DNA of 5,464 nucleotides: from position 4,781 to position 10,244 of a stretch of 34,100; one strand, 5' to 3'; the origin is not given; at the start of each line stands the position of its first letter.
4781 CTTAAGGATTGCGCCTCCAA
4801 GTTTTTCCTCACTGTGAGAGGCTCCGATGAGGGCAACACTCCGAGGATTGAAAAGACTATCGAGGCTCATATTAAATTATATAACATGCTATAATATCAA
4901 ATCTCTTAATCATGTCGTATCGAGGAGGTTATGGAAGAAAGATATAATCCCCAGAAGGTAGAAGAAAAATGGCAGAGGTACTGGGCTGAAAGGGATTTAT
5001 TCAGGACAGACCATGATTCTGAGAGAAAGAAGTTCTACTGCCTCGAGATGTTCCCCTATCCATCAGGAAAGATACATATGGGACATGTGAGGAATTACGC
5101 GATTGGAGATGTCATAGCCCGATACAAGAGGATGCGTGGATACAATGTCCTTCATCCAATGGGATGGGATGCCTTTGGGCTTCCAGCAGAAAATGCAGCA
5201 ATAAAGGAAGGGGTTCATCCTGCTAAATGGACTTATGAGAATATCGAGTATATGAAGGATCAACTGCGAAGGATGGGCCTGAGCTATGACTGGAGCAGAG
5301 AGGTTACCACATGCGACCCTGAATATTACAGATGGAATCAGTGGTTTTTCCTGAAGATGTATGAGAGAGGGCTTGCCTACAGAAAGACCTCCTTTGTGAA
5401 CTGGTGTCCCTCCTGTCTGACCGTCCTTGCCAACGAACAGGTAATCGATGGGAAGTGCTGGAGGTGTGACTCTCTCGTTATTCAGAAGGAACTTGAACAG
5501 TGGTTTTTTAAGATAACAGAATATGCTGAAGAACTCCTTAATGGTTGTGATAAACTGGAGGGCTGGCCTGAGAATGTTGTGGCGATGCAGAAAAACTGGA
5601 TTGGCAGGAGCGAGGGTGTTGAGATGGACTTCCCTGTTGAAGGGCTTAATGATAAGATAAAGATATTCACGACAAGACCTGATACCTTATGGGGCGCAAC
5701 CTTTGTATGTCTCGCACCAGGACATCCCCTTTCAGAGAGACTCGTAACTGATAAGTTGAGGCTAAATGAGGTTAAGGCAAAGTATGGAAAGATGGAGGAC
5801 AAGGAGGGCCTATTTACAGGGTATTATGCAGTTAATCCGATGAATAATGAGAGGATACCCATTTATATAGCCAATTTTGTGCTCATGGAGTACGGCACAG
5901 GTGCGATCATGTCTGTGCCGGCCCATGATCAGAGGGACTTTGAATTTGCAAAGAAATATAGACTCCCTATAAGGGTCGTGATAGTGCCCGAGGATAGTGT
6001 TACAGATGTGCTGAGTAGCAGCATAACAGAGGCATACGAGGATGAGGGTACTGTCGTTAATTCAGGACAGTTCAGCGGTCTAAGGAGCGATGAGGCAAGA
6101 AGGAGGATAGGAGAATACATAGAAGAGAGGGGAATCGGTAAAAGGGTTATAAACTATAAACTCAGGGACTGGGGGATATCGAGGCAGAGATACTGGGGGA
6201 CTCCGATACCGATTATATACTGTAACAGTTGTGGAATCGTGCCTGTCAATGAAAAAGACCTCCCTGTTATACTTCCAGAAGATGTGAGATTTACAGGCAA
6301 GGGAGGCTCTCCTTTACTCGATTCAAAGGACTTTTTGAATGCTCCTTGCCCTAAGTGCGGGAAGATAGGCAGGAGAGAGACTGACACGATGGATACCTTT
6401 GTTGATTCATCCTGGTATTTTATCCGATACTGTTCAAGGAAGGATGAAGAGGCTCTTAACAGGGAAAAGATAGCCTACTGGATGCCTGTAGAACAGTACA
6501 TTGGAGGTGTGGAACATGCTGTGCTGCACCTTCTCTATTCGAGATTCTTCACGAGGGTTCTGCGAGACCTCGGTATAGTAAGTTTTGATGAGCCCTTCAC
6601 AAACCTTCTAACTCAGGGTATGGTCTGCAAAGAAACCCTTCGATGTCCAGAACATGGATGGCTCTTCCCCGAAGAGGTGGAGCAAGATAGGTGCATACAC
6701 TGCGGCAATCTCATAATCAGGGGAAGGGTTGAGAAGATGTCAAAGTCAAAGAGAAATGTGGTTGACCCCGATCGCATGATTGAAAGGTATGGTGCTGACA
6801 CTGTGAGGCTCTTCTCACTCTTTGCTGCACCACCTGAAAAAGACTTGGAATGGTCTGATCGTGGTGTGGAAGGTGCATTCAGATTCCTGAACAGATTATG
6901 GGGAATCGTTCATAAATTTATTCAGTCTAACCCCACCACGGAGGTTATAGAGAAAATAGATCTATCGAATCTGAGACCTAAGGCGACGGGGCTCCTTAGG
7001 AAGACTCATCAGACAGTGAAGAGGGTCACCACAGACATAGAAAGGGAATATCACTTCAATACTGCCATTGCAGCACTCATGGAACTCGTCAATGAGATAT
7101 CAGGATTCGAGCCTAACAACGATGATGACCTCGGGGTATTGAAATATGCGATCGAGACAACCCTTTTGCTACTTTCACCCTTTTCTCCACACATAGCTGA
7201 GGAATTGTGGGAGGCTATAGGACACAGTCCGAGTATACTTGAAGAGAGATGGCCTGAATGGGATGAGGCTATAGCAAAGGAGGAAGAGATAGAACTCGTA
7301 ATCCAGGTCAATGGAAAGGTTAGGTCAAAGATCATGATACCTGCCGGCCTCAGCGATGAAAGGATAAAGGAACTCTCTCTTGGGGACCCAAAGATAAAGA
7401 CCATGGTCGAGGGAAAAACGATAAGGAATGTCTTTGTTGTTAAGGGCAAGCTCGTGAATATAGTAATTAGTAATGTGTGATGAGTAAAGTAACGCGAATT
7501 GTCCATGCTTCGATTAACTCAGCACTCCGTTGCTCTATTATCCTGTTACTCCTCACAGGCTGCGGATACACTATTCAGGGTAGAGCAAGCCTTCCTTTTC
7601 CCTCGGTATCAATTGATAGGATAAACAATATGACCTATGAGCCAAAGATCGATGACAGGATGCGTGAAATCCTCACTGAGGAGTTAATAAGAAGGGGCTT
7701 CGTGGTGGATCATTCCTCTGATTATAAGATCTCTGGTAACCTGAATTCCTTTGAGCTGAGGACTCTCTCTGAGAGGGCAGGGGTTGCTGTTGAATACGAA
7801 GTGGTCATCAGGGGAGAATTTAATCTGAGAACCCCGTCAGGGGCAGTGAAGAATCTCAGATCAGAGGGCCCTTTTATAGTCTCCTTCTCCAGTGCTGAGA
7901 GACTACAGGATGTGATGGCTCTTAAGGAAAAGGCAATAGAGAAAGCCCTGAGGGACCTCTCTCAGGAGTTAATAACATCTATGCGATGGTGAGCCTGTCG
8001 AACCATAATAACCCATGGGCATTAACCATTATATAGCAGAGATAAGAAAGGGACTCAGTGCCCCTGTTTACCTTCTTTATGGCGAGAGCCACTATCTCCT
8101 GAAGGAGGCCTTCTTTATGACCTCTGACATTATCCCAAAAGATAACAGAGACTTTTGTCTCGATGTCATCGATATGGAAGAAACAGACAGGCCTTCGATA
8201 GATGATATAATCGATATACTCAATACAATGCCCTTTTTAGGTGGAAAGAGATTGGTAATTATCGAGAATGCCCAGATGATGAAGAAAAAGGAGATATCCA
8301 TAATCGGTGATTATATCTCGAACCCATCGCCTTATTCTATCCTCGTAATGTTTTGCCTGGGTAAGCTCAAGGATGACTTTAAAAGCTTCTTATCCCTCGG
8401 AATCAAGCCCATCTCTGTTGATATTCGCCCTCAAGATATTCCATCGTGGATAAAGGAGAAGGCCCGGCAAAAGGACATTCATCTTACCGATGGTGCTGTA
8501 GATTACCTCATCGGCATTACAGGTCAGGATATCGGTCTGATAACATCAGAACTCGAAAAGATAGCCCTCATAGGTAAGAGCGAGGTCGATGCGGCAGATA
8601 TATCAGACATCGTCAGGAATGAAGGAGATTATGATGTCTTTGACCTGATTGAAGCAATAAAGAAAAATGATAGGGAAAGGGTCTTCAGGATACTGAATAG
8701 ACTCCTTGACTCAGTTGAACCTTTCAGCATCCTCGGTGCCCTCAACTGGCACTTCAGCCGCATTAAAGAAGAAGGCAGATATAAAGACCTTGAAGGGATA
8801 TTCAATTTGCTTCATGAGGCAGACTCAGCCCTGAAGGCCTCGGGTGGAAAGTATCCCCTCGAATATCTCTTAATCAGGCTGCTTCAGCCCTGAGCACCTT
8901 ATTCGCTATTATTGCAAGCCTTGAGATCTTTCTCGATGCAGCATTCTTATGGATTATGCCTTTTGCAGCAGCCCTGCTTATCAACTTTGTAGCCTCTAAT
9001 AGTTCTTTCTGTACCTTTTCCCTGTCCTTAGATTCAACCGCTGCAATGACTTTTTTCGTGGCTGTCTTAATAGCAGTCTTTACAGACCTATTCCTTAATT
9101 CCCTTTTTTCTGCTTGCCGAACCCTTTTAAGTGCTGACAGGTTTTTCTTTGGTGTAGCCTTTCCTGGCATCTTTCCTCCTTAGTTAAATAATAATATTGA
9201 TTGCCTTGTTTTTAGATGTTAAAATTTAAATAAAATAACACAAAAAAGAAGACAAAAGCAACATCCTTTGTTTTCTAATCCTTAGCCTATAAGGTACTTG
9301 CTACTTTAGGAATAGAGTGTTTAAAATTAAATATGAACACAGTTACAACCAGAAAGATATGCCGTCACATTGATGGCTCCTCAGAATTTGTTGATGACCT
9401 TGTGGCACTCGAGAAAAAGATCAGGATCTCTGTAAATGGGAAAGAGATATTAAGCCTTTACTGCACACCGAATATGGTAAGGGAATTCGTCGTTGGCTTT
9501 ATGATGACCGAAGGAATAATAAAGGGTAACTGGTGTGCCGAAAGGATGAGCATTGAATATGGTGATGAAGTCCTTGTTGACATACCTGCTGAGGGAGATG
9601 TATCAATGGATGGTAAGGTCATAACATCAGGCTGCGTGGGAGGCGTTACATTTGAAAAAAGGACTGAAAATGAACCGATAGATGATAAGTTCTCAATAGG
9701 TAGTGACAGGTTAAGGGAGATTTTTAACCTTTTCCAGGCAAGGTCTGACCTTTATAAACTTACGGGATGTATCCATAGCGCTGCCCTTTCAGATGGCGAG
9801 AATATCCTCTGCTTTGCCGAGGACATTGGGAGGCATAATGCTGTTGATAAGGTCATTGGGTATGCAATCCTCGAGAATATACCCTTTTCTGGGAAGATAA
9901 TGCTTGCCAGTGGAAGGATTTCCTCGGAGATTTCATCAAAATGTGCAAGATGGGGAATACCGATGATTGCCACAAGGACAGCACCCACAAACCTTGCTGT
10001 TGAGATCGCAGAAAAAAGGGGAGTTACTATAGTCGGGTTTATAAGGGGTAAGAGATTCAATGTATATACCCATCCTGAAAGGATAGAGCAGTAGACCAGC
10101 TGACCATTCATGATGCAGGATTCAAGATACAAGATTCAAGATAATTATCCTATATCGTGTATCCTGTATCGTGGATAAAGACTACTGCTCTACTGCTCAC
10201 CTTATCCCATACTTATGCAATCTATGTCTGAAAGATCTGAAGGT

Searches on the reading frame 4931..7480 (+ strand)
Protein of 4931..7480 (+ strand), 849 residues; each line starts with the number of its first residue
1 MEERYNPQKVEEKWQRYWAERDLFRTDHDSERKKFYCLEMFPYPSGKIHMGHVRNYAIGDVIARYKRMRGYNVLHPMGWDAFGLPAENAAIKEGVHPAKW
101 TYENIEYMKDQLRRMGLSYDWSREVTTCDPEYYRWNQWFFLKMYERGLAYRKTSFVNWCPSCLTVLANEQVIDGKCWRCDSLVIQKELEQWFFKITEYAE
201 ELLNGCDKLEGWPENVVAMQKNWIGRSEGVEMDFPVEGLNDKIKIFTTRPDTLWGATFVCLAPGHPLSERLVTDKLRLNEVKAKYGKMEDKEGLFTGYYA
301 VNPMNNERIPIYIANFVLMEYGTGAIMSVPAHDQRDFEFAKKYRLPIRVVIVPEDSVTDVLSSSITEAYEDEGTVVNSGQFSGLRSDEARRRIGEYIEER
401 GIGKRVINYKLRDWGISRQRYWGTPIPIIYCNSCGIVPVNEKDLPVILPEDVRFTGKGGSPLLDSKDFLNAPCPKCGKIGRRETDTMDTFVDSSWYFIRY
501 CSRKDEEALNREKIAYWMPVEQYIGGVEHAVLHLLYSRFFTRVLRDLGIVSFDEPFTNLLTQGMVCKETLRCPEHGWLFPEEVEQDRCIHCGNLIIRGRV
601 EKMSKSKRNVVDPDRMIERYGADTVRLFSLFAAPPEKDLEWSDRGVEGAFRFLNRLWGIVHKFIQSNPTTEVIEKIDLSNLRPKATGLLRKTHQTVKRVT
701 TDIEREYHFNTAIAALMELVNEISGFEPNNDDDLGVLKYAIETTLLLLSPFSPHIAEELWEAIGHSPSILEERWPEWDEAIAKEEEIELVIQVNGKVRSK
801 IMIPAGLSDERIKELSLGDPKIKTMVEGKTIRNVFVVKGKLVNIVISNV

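Call 53: search_protein_families(library=pfam, proteins=[window:4931-7480:+], max_evalue=0.001)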
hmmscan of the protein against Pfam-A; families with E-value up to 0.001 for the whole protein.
window:4931-7480:+ (849 aa): 6 families
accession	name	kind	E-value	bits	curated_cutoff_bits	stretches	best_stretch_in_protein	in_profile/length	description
PF13603.12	tRNA-synt_1_2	-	3.3e-65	219.5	25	1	221-397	1-184/185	Leucyl-tRNA synthetase, editing domain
PF00133.28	tRNA-synt_1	-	4.9e-55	187.4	22.7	3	14-225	2-226/414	tRNA synthetases class I (I, L, M and V)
PF09334.17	tRNA-synt_1g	-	9.1e-37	127.2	20.1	2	41-180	7-143/391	tRNA synthetases class I (M)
PF08264.19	Anticodon_1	-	7.8e-29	100.9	25.1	1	688-808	4-143/148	Anticodon-binding domain of tRNA ligase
PF01406.26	tRNA-synt_1e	-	1.7e-06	28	27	0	46-74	21-49/301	tRNA synthetases class I (C) catalytic domain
PF01921.24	tRNA-synt_1f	-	0.00091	18.7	27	0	14-80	3-68/360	tRNA synthetases class I (K)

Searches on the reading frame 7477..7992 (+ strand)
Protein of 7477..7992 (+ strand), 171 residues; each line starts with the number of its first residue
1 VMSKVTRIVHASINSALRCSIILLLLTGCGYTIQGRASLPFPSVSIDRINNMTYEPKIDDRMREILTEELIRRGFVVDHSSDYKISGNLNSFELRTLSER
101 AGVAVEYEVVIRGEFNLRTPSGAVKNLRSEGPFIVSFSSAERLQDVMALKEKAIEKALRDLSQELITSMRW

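Call 53: search_protein_families(library=pfam, proteins=[window:7477-7992:+], max_evalue=0.001)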
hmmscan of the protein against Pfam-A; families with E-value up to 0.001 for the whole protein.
window:7477-7992:+ (171 aa): 1 family
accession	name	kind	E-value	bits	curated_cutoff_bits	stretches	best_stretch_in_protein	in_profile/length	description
PF04390.17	LptE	-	4e-09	37.6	23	1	42-168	2-117/118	Lipopolysaccharide-assembly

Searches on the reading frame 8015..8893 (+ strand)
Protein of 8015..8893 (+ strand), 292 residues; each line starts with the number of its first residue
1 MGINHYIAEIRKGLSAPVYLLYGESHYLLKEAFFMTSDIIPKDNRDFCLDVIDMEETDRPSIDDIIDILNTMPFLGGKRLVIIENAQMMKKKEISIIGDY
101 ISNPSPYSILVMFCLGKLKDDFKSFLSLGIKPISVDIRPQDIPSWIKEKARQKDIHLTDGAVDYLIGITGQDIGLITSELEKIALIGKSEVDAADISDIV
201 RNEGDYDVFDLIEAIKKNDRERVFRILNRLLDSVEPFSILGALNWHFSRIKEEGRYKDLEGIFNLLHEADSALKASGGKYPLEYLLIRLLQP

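Call 53: search_protein_families(library=pfam, proteins=[window:8015-8893:+], max_evalue=0.001)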
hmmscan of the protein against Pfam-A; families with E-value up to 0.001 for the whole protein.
window:8015-8893:+ (292 aa): 1 family
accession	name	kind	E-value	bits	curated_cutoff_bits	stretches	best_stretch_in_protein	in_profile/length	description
PF06144.19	DNA_pol3_delta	-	1.2e-11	45.1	21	1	19-125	1-111/124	DNA polymerase III, delta subunit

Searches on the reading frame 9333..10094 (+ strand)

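Call 53: search_protein_families(library=pfam, proteins=[window:9333-10094:+], max_evalue=0.001)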
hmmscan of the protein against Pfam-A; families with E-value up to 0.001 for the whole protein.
window:9333-10094:+ (253 aa): 1 family
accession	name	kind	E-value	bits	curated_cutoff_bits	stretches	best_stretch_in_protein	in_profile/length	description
PF02634.21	FdhD-NarQ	-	1.5e-69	234.8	27.2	1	26-251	2-236/237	FdhD/NarQ family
